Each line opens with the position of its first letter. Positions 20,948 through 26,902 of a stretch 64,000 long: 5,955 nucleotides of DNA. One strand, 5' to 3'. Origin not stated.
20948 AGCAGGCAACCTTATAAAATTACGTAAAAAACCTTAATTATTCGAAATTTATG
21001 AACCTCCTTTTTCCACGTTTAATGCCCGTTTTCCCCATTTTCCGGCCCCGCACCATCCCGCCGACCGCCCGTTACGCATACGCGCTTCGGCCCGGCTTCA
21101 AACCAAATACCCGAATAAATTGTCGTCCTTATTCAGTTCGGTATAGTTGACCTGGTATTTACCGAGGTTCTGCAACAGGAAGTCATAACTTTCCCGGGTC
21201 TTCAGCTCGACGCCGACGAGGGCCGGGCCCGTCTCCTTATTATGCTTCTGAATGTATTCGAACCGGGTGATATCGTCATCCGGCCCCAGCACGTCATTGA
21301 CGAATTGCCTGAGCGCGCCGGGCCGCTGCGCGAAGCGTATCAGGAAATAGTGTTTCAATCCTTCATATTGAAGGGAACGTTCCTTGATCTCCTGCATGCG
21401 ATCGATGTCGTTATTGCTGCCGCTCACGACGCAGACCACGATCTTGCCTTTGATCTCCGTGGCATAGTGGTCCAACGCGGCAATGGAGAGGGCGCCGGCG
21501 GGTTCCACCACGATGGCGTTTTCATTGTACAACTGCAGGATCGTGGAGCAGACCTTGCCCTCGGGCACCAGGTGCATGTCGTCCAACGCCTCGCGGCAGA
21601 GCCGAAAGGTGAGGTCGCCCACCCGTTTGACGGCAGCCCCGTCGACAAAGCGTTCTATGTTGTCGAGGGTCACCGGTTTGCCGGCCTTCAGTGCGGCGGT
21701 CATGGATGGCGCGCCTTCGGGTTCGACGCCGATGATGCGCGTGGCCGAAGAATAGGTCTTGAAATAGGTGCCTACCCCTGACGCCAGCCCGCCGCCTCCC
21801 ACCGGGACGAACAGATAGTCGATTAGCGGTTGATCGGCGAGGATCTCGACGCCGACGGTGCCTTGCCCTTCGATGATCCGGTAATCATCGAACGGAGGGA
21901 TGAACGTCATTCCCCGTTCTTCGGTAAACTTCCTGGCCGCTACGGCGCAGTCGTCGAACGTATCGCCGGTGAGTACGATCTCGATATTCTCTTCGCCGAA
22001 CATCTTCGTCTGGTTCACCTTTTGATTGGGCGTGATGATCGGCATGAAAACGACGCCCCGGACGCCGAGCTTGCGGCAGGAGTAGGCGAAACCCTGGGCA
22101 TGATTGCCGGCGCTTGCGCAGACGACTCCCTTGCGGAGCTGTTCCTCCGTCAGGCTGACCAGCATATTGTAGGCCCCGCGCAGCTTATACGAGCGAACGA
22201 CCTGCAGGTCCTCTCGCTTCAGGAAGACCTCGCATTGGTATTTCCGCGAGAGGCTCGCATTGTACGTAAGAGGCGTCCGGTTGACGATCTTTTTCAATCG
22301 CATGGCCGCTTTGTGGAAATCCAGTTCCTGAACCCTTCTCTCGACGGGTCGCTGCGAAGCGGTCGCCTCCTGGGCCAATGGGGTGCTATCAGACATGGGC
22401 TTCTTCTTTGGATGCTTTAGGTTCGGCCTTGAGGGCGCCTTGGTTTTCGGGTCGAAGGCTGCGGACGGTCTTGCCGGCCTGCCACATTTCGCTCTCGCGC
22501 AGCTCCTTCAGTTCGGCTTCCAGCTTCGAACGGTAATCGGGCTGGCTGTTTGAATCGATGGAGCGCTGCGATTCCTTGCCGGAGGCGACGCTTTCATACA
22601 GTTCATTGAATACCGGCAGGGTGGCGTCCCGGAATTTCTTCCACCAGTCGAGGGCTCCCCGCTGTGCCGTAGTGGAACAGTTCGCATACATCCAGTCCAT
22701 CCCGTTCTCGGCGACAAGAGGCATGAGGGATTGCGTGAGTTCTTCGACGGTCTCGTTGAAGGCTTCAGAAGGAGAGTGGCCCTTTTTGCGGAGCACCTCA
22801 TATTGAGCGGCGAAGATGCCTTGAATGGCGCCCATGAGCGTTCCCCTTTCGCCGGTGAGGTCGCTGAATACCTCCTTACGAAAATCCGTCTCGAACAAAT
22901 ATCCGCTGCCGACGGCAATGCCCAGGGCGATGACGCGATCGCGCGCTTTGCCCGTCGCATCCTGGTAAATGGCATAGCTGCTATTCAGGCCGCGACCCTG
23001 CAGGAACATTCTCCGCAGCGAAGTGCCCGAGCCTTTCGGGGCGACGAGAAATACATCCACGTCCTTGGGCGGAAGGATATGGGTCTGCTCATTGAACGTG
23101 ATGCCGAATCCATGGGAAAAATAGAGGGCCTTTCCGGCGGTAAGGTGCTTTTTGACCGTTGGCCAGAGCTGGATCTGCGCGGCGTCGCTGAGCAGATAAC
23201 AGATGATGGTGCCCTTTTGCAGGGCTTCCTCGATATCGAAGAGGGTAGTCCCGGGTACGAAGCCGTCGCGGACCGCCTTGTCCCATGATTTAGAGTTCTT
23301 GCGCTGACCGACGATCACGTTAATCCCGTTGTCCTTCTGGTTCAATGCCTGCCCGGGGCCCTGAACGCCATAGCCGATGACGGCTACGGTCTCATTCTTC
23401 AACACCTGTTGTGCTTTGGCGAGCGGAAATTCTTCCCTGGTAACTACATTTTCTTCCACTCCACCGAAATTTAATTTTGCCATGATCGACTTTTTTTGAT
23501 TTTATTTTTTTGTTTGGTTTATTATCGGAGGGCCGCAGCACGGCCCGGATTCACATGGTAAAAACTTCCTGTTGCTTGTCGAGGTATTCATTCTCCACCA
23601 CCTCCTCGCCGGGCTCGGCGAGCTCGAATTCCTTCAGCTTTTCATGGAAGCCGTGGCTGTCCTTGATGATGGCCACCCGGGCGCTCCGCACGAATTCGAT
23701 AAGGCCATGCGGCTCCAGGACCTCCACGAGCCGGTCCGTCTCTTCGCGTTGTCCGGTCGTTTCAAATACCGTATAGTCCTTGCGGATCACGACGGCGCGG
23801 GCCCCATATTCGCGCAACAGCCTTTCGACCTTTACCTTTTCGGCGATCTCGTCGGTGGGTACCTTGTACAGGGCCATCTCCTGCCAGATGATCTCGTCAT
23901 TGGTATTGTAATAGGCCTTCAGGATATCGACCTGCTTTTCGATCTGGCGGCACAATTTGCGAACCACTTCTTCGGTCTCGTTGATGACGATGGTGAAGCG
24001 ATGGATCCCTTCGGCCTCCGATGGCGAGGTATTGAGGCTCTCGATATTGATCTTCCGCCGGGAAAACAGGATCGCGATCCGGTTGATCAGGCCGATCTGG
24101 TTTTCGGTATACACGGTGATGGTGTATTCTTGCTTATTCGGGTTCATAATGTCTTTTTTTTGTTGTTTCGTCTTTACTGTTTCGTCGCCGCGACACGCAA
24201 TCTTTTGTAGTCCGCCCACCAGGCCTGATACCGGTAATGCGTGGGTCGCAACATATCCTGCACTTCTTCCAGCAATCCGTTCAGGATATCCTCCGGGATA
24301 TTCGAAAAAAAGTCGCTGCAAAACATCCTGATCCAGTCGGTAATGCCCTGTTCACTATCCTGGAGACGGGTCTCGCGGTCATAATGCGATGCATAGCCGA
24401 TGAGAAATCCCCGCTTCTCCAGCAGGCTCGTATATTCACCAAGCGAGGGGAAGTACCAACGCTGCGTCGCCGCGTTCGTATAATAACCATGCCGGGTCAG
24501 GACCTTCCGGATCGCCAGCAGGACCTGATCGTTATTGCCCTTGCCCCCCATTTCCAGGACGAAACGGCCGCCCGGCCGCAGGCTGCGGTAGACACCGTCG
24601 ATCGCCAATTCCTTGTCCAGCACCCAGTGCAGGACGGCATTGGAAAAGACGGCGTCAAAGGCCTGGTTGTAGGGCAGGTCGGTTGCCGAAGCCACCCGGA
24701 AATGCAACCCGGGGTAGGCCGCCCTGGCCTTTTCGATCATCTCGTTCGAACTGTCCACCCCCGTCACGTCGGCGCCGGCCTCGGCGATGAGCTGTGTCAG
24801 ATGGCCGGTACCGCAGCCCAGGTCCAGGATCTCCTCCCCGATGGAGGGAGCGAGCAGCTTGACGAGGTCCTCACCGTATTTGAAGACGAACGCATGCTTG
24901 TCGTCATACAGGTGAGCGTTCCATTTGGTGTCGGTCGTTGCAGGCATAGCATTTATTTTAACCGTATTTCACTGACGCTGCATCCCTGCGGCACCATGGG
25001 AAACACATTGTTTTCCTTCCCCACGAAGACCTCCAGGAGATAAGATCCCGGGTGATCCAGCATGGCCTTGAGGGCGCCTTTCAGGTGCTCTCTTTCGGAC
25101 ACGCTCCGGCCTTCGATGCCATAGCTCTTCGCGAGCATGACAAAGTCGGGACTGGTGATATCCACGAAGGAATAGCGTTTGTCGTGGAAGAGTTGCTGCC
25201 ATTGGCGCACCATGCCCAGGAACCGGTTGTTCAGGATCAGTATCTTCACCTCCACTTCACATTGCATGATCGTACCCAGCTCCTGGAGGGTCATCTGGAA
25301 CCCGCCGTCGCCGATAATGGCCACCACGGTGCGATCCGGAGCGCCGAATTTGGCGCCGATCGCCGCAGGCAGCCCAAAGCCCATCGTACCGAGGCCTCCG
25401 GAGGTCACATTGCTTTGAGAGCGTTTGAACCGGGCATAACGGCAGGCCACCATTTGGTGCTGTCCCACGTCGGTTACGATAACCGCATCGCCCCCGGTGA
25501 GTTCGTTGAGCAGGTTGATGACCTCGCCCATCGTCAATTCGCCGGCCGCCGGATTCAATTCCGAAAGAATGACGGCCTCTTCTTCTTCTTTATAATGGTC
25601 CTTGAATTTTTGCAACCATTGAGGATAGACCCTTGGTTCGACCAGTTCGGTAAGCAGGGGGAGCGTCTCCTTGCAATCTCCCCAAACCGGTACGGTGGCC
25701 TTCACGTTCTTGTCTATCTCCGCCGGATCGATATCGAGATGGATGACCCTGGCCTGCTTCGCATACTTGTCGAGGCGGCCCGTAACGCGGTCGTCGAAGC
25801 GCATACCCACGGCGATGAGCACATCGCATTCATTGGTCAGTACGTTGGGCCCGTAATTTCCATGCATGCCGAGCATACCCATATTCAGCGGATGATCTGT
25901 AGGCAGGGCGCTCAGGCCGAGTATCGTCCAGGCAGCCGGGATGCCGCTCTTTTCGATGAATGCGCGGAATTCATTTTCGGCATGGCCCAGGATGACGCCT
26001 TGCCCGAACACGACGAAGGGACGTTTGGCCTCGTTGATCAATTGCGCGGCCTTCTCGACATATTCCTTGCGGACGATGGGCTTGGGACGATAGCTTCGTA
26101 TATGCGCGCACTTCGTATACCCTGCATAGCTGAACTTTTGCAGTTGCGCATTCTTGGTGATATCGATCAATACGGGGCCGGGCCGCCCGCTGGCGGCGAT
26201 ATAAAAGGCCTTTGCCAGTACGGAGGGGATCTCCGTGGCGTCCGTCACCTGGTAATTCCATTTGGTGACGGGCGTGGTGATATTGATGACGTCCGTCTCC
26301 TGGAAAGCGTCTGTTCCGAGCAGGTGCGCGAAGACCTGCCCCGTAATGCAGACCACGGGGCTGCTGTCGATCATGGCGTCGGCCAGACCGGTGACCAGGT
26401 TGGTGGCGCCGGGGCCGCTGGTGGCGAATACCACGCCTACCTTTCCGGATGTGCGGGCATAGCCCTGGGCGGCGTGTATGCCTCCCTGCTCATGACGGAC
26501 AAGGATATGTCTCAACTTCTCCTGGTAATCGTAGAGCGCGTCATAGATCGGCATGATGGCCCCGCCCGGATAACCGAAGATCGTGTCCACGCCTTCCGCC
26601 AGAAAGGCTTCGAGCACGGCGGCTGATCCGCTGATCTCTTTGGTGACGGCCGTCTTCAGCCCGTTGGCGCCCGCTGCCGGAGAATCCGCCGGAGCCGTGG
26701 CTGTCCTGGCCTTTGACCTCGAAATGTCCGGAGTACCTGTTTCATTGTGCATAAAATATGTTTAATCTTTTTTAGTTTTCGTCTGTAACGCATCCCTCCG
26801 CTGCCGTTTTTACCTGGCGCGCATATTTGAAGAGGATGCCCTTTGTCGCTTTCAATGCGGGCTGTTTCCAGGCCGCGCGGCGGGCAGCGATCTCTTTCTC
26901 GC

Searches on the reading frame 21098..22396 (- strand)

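Call 23: search_protein_families(library=ncbifam, proteins=[window:21098-22396:-], max_evalue=1e-10)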
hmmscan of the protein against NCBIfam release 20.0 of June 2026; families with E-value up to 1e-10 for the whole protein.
window:21098-22396:- (432 aa): 27 families (the best 25 are shown)
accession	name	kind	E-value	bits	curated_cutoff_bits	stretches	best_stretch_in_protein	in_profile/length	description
TIGR02079.1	THD1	equivalog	3.6e-197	655.1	440.55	1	27-432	3-410/410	threonine ammonia-lyase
NF006390.0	PRK08639.1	equivalog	2.1e-195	649.6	421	1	20-432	5-418/418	threonine ammonia-lyase IlvA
NF006674.0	PRK09224.1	subfamily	5.2e-113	378.4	577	1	35-425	20-407/508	threonine ammonia-lyase IlvA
TIGR01124.1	ilvA_2Cterm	equivalog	3.9e-111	372.1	411.3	1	36-425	13-399/499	threonine ammonia-lyase, biosynthetic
NF009130.0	PRK12483.1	subfamily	1.4e-101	340.6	801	1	31-424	28-419/521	threonine ammonia-lyase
TIGR01127.1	ilvA_1Cterm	equivalog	3.4e-95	319.2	378.75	1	41-402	1-360/380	threonine ammonia-lyase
NF005600.0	PRK07334.1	equivalog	9.6e-94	314.2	496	1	21-374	9-357/408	threonine ammonia-lyase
NF006389.0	PRK08638.1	equivalog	8.7e-84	281.3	453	1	24-340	11-326/333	bifunctional threonine ammonia-lyase/L-serine ammonia-lyase TdcB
NF005680.0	PRK07476.1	equivalog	2e-82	276.8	413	1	25-338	8-320/326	hydroxyectoine utilization dehydratase EutB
NF005292.0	PRK06815.1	equivalog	1.5e-79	267.4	371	1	28-337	9-316/320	threonine/serine dehydratase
NF005454.0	PRK07048.1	equivalog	3.9e-75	253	452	1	26-337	11-319/324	threo-3-hydroxy-L-aspartate ammonia-lyase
TIGR02991.1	ectoine_eutB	equivalog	5e-72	242.5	413.35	1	26-336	5-313/317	hydroxyectoine utilization dehydratase EutB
NF006094.0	PRK08246.1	subfamily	1.2e-64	218.6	331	1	22-333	5-308/310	serine/threonine dehydratase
NF006455.0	PRK08813.1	equivalog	1.1e-58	199.3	489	1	22-331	21-312/374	threonine dehydratase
NF045641.2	BHydaspDhtseBhcB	equivalog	1.2e-55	188.9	550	1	26-334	6-310/312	beta-hydroxyaspartate dehydratase BhcB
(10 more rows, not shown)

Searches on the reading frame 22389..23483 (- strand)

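Call 23: search_protein_families(library=ncbifam, proteins=[window:22389-23483:-], max_evalue=1e-10)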
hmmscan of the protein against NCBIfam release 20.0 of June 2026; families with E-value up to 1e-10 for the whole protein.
window:22389-23483:- (364 aa): 4 families
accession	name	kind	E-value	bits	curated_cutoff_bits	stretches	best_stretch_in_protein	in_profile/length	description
TIGR00465.1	ilvC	equivalog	1e-96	323.6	226.15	1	28-347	1-313/314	ketol-acid reductoisomerase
NF004017.0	PRK05479.1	equivalog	2.1e-64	217.4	336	1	25-346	12-327/337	ketol-acid reductoisomerase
NF009940.0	PRK13403.1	equivalog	2.2e-42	145.1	406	1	26-276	12-256/335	ketol-acid reductoisomerase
NF003557.0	PRK05225.1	equivalog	1.6e-28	99.5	713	1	14-314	23-322/491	ketol-acid reductoisomerase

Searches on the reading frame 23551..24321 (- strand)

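Call 23: search_protein_families(library=ncbifam, proteins=[window:23551-24321:-], max_evalue=1e-10)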
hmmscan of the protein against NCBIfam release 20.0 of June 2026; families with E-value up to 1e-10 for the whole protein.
window:23551-24321:- (256 aa): 2 families
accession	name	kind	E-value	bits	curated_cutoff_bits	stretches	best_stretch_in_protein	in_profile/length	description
NF008864.0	PRK11895.1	equivalog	1.9e-32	112.2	119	1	65-223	3-160/164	acetolactate synthase small subunit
TIGR00119.1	acolac_sm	equivalog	4.2e-27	95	56.9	1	66-220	3-156/158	acetolactate synthase small subunit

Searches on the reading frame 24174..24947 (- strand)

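Call 23: search_protein_families(library=ncbifam, proteins=[window:24174-24947:-], max_evalue=1e-10)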
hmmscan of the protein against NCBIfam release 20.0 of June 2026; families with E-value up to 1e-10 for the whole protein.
window:24174-24947:- (257 aa): 18 families
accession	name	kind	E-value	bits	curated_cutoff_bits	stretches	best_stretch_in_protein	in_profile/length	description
NF002463.0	PRK01683.1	equivalog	5.7e-23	81.8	297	1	8-233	3-231/258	trans-aconitate 2-methyltransferase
TIGR02072.1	BioC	equivalog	3e-20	73.1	184.95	1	13-149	8-150/244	malonyl-ACP O-methyltransferase BioC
NF045667.1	MTase_DVU1556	equivalog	5.1e-20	71.8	155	1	26-131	12-119/213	DVU_1556 family methyltransferase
NF047649.1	MTase_UXPK_star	exception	1.4e-18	66.9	460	1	37-131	78-181/283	methyltransferase/UXPK-star double selenoprotein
NF010703.0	PRK14103.1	equivalog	4.5e-17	62.3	320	1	26-157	19-149/256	trans-aconitate 2-methyltransferase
NF043040.1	corrin_prot_MT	hypoth_equivalog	4.6e-17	62.2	180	1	36-131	41-147/216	corrinoid protein-associated methyltransferase CpaM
NF007610.0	PRK10258.1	equivalog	1.5e-16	60.5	342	1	11-131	17-138/251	malonyl-ACP O-methyltransferase BioC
NF041536.1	ArsM_DUF2284_UU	exception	1.8e-14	53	575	1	36-131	76-180/459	arsenite methyltransferase/DUF2284 domain selenoprotein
NF041537.1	ArsM_AhpD_UU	exception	2.3e-14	53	510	1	37-131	77-180/345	arsenite methyltransferase/AhpD domain selenoprotein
NF001241.0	PRK00216.1-2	equivalog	7.2e-14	52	327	1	29-131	44-147/231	demethylmenaquinone methyltransferase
NF008823.0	PRK11873.1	subfamily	4.3e-13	49.4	263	1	36-131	77-181/272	arsenite methyltransferase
TIGR01934.1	MenG_MenH_UbiE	subfamily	5.2e-13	48.8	158.35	1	27-132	30-143/223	ubiquinone/menaquinone biosynthesis methyltransferase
NF040539.1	AST_met_ArsM_2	exception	7.5e-13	48.9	240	1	35-130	55-162/262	putative arsinothricin biosynthesis methyltransferase ArsM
TIGR01983.1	UbiG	equivalog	1.6e-12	47.3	102.95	1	37-131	50-151/228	bifunctional 2-polyprenyl-6-hydroxyphenol methylase/3-demethylubiquinol 3-O-methyltransferase UbiG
NF001244.0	PRK00216.1-5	equivalog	6.8e-12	45.2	216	1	27-134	39-157/236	bifunctional demethylmenaquinone methyltransferase/2-methoxy-6-polyprenyl-1,4-benzoquinol methylase UbiE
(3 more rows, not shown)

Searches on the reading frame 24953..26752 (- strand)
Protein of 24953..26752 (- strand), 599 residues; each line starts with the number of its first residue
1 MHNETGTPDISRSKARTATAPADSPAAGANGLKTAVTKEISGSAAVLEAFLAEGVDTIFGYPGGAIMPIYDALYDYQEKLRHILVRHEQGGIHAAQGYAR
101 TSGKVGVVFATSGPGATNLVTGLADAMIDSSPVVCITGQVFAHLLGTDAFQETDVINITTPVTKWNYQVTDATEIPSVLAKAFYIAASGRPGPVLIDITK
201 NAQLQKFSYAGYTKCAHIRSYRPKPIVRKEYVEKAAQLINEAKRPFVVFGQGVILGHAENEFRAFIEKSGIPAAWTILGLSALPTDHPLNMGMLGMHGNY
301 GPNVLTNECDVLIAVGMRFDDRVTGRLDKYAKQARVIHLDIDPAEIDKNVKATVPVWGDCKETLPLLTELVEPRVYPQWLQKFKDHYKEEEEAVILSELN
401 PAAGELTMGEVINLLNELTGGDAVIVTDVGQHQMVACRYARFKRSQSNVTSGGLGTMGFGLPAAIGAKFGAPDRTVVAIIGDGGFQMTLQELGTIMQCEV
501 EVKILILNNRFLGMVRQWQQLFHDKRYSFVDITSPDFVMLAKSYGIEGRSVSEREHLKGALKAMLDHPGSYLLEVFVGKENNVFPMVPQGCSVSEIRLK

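Call 23: search_protein_families(library=ncbifam, proteins=[window:24953-26752:-], max_evalue=1e-10)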
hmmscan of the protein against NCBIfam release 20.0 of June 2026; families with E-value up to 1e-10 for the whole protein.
window:24953-26752:- (599 aa): 51 families (the best 25 are shown)
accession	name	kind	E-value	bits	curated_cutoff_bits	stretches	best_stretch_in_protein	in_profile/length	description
TIGR00118.1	acolac_lg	equivalog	1.7e-210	700.3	538.35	1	41-596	2-553/557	biosynthetic-type acetolactate synthase large subunit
NF006524.0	PRK08978.1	equivalog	5.4e-199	662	738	1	41-595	2-542/548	acetolactate synthase 2 catalytic subunit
NF005824.0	PRK07710.1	equivalog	1.4e-195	651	976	1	34-595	11-566/573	acetolactate synthase large subunit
NF005228.0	PRK06725.1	equivalog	3.9e-194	646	991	1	35-596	11-564/571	acetolactate synthase large subunit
NF005651.0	PRK07418.1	subfamily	1.1e-193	644.9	942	1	33-594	12-576/617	acetolactate synthase large subunit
NF004710.0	PRK06048.1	equivalog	1.5e-193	644.3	976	1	35-596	3-556/561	acetolactate synthase large subunit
NF004919.0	PRK06276.1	equivalog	8.2e-192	638.6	866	1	41-596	2-556/582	acetolactate synthase large subunit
NF005860.0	PRK07789.1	equivalog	4e-189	629.9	881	1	19-597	13-598/615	acetolactate synthase large subunit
NF006319.0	PRK08527.1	equivalog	4.7e-183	609.6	905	1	38-598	2-559/565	acetolactate synthase large subunit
NF006581.0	PRK09107.1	equivalog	6.6e-179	596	974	1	35-596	6-572/595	acetolactate synthase 3 large subunit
NF005584.0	PRK07282.1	equivalog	2.3e-177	591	970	1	36-596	6-559/566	acetolactate synthase large subunit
NF005058.0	PRK06466.1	equivalog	8.8e-170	565.9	951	1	39-595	3-565/574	acetolactate synthase 3 large subunit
NF006016.1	PRK08155.1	equivalog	3e-169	564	870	1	40-594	3-549/554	acetolactate synthase large subunit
NF005409.0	PRK06965.1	equivalog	1.1e-163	545.8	1035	1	33-597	14-581/587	acetolactate synthase 3 catalytic subunit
NF006525.0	PRK08979.1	equivalog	2.3e-159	531.4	1084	1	39-598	3-566/572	acetolactate synthase 3 large subunit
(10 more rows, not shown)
